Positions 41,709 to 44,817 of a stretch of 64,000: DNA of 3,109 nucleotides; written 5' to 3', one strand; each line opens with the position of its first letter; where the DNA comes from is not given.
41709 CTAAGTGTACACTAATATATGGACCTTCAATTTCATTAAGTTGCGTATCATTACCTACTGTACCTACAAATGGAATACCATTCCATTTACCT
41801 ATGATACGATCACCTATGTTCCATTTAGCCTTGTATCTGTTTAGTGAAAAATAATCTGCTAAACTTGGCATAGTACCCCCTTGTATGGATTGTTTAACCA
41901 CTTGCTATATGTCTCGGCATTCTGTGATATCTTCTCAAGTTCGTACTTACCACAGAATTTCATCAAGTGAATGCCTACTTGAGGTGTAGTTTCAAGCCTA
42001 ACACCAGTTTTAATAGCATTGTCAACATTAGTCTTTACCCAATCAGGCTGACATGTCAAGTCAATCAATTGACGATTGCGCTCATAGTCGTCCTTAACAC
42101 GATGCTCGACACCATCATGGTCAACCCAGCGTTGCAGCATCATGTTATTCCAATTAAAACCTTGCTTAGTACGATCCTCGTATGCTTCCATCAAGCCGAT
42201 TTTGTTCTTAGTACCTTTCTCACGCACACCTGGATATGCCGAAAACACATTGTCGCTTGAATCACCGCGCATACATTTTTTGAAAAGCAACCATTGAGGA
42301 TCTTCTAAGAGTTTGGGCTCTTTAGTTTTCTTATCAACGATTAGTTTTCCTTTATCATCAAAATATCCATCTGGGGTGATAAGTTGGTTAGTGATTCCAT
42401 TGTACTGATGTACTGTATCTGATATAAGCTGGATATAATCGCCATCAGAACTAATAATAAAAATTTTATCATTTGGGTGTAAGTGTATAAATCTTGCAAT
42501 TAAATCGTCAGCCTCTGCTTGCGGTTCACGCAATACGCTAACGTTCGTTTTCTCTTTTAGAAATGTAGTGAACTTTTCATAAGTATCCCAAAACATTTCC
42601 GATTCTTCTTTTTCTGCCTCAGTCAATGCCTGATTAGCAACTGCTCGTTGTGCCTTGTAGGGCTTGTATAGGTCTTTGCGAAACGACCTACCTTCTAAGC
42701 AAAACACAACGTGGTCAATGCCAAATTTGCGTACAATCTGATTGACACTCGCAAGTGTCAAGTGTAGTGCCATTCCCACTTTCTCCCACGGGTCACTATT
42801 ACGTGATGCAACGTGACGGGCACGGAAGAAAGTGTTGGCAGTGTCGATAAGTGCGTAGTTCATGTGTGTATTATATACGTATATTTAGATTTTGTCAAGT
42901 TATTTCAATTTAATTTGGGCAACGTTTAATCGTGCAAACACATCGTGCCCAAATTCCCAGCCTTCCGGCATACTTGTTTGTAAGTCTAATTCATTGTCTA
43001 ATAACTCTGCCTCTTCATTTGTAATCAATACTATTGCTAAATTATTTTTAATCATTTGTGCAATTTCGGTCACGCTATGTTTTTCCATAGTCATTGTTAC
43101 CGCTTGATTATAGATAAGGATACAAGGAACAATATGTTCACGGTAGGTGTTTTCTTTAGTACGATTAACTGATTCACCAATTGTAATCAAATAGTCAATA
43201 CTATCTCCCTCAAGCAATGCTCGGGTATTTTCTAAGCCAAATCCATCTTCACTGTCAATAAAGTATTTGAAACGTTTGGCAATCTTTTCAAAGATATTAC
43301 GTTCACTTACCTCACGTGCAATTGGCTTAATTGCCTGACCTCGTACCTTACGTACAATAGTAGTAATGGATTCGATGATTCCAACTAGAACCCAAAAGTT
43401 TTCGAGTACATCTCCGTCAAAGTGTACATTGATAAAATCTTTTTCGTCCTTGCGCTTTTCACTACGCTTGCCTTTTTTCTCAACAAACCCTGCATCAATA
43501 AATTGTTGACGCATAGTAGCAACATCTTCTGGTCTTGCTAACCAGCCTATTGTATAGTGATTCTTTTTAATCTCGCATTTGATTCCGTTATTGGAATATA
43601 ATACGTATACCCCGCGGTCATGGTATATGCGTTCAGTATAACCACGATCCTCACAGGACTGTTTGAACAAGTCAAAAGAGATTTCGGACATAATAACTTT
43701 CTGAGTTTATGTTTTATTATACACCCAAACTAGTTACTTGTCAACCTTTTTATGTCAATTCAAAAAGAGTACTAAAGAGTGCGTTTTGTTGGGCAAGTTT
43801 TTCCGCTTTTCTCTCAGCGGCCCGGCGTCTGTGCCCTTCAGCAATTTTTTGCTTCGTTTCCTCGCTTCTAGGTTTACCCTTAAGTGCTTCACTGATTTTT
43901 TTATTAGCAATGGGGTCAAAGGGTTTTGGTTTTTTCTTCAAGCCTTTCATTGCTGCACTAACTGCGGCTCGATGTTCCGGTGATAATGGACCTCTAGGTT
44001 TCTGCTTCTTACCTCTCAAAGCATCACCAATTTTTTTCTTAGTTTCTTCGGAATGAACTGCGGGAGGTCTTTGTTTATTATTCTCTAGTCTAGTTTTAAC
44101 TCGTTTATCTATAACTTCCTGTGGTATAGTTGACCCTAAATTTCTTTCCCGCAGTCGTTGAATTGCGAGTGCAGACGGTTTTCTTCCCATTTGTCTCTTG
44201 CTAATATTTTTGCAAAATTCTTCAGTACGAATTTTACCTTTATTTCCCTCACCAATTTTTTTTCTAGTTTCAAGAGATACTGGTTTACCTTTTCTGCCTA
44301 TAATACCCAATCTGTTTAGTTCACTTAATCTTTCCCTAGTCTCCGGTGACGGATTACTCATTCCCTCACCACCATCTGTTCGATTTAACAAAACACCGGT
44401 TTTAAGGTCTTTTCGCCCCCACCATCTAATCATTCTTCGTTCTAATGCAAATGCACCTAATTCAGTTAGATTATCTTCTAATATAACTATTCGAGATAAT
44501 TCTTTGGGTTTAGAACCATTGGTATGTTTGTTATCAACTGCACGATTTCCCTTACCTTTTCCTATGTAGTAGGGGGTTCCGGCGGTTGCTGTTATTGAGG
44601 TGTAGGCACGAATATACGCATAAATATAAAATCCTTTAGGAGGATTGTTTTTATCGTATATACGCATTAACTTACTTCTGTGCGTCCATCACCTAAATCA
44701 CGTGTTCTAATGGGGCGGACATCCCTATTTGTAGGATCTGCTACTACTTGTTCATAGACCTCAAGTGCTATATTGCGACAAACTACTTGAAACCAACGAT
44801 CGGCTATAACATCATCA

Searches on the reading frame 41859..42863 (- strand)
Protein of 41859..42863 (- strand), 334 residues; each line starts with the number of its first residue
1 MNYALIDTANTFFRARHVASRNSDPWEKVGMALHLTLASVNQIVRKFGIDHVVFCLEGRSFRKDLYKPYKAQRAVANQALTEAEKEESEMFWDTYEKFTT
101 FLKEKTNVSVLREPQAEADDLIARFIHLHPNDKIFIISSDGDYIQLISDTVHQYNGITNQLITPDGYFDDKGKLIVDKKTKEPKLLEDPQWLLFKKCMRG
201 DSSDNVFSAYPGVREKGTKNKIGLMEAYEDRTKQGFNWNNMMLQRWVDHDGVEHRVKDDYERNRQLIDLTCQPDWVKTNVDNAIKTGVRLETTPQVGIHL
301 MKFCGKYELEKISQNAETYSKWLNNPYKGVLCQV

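Call 50: search_protein_families(library=pfam, proteins=[window:41859-42863:-], max_evalue=0.001)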
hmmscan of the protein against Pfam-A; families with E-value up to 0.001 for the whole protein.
window:41859-42863:- (334 aa): 1 family
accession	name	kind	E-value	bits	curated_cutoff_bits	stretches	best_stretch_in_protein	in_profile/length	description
PF02739.22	5_3_exonuc_N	-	1.2e-19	71.1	34.3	1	4-165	3-157/164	5'-3' exonuclease, N-terminal resolvase-like domain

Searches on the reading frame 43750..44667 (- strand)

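Call 50: search_protein_families(library=pfam, proteins=[window:43750-44667:-], max_evalue=0.001)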
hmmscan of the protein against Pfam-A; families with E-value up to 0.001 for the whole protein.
window:43750-44667:- (305 aa): 1 family
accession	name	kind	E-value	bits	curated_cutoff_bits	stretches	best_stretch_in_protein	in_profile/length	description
PF07460.16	NUMOD3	-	1.6e-07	31.6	20.4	1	204-221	3-20/37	NUMOD3 motif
